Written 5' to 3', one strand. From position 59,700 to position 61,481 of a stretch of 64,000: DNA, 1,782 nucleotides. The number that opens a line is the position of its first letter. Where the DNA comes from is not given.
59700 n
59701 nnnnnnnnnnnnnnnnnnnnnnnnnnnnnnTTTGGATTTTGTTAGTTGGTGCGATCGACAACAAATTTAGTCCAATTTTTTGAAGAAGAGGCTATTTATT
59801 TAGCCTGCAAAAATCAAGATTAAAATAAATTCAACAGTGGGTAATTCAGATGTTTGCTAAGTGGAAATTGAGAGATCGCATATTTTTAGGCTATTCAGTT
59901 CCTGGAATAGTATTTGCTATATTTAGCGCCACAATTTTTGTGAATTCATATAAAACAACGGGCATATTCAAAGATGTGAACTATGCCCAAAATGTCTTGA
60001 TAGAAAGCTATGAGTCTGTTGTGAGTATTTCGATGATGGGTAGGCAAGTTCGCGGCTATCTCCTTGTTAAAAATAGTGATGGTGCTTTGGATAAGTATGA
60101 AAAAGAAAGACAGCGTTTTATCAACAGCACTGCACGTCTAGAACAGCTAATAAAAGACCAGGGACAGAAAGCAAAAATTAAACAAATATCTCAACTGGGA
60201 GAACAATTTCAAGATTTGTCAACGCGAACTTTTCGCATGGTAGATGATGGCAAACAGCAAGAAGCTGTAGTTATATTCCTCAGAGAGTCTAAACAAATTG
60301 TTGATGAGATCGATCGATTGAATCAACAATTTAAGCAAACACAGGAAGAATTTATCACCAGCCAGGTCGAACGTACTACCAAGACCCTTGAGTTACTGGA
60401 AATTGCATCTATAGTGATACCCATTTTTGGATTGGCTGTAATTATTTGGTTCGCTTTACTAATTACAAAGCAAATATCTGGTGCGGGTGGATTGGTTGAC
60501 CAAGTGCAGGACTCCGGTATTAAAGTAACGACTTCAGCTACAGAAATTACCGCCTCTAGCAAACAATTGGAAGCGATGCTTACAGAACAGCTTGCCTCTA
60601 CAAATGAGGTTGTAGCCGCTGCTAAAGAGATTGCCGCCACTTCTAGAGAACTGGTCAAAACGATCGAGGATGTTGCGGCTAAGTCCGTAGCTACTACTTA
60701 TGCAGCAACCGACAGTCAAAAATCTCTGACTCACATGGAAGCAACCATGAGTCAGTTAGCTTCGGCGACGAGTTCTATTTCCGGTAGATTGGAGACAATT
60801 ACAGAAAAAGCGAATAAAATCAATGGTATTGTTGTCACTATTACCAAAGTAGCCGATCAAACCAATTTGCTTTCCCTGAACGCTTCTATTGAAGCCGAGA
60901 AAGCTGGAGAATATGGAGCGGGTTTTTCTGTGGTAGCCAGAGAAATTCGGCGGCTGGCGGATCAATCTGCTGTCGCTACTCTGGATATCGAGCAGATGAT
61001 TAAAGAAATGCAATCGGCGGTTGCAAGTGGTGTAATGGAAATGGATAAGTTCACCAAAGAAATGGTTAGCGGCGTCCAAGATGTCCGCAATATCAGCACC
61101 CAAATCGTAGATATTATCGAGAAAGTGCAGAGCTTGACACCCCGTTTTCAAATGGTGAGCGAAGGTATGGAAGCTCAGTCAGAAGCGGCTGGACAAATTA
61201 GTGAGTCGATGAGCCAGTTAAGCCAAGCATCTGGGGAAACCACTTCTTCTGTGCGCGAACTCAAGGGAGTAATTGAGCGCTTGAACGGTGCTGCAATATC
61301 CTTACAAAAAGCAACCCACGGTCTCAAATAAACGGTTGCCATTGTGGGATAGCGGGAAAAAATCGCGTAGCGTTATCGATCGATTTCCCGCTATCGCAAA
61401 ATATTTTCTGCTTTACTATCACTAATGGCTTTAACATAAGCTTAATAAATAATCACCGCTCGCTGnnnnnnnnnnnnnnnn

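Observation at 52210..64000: Wsp-like (ACF-class) chemosensory cluster with CheR-TPR and CheB in a cyanobacterium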

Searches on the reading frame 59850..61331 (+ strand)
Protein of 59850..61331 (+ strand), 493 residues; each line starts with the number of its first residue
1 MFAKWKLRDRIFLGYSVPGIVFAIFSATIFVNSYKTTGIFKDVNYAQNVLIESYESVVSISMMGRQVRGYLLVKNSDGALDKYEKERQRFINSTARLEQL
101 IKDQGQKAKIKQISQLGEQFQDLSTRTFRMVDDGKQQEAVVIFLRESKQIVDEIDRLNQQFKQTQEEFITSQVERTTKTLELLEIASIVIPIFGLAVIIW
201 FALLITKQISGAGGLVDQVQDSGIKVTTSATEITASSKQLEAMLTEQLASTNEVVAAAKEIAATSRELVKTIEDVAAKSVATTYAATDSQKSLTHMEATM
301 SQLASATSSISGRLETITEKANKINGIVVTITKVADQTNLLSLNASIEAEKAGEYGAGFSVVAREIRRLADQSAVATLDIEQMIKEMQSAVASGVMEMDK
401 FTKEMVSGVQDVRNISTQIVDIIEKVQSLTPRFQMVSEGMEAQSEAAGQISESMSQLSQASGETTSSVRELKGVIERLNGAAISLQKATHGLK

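Call 3: search_protein_families(library=pfam, proteins=[window:59850-61331:+])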
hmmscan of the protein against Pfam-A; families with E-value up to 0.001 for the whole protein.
window:59850-61331:+ (493 aa): 3 families
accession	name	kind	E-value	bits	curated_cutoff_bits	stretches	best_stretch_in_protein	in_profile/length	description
PF00015.26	MCPsignal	-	3e-31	109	34.6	1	285-459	10-170/172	Methyl-accepting chemotaxis protein (MCP) signalling domain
PF05227.19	CHASE3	-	2.5e-10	40.8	28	1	42-167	4-130/138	CHASE3 domain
PF06103.16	DUF948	-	5.2e-05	23.8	37.2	0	196-268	15-87/89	Bacterial protein of unknown function (DUF948)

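Call 10: search_protein_families(library=ncbifam, proteins=[window:59850-61331:+], max_evalue=0.00001)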
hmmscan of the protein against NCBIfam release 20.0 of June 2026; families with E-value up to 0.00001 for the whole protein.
window:59850-61331:+ (493 aa): 8 families
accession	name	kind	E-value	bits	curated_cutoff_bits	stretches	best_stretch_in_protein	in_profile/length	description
NF058645.1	MCPCtpMPsAe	equivalog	1.6e-21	76.7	900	1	214-470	278-541/558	methyl-accepting chemotaxis protein CtpM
NF041847.1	transduc_aer2_vibrio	equivalog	1.2e-19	70.1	1200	1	214-468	502-742/804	aerotaxis transducer Aer2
NF050802.1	AspChtxCcaA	equivalog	1.8e-17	63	1300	1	257-420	512-664/700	aspartate chemotaxis receptor CcaA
NF047851.1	MCPCitTducer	equivalog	5.9e-16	58.6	900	1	216-464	266-493/553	methyl-accepting chemotaxis citrate transducer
NF011622.0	PRK15048.1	equivalog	6.2e-15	55.3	900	1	216-430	265-461/553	methyl-accepting chemotaxis protein II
NF007309.0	PRK09793.1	equivalog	6.7e-15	55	903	1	200-480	248-499/533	methyl-accepting chemotaxis protein IV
NF011615.0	PRK15041.1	equivalog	2.7e-13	49.4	947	1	218-421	269-461/554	methyl-accepting chemotaxis protein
TIGR02168.1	SMC_prok_B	equivalog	7e-06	24.1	567.35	1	225-485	687-943/1181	chromosome segregation protein SMC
